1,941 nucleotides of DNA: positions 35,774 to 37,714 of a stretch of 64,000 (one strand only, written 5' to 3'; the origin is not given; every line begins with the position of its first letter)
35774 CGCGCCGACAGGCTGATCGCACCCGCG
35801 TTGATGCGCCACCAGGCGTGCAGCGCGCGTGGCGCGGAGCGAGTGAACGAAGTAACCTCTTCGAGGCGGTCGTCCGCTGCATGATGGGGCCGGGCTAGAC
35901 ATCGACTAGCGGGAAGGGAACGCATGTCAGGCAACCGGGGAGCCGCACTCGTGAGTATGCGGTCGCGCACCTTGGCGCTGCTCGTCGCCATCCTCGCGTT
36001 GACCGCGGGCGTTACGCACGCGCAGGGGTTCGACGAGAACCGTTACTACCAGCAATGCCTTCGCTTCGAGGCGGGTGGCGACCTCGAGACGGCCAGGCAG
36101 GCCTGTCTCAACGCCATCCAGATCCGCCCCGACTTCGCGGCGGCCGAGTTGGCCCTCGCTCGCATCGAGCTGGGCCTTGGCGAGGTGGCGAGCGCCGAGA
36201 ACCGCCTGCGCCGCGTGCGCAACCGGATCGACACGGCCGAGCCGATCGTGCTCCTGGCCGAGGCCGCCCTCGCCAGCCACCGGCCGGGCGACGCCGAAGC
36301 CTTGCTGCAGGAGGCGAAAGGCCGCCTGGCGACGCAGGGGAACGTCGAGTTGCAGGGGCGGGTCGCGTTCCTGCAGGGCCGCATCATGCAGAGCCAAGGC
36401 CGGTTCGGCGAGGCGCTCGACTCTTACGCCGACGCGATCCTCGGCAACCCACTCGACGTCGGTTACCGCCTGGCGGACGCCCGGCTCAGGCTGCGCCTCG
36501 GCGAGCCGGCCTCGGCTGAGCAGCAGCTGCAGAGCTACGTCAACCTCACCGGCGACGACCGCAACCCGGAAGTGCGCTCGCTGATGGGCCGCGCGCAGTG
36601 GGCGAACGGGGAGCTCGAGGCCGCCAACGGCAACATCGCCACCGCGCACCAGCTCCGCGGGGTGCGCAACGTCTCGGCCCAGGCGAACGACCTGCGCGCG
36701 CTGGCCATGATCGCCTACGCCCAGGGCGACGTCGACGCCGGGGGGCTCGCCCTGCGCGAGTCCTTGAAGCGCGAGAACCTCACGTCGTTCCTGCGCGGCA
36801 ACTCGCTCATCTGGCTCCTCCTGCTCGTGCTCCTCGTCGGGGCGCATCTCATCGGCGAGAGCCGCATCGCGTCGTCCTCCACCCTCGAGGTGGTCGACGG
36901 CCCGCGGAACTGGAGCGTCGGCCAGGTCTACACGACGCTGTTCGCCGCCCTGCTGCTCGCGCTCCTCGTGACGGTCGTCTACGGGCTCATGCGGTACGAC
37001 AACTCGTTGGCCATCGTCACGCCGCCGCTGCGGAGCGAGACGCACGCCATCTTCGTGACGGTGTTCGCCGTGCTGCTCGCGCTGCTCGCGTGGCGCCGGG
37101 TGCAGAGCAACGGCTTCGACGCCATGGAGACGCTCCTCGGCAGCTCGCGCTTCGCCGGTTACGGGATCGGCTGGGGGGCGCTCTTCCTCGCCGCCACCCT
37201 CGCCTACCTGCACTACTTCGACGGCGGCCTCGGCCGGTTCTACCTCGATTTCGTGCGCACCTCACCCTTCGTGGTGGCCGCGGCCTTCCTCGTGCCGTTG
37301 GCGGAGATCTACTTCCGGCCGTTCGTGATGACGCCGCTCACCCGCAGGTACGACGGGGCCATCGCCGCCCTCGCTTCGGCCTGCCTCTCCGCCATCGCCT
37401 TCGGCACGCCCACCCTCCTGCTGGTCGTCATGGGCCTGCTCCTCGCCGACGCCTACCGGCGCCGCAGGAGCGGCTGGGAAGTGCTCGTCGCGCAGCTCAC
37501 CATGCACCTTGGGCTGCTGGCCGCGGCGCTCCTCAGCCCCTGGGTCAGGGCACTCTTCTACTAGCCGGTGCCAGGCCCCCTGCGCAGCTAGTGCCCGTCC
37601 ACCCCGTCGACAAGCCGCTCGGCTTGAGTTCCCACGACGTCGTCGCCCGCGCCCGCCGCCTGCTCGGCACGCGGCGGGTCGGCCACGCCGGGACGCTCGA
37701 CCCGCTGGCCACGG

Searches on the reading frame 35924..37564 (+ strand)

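Call 27: search_protein_families(library=pfam, proteins=[window:35924-37564:+], max_evalue=0.0001)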
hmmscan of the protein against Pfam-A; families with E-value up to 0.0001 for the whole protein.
window:35924-37564:+ (546 aa): 1 family
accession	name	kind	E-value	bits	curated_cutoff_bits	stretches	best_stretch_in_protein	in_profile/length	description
PF14559.12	TPR_19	-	6.8e-11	42.8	25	1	52-101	5-54/68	Tetratricopeptide repeat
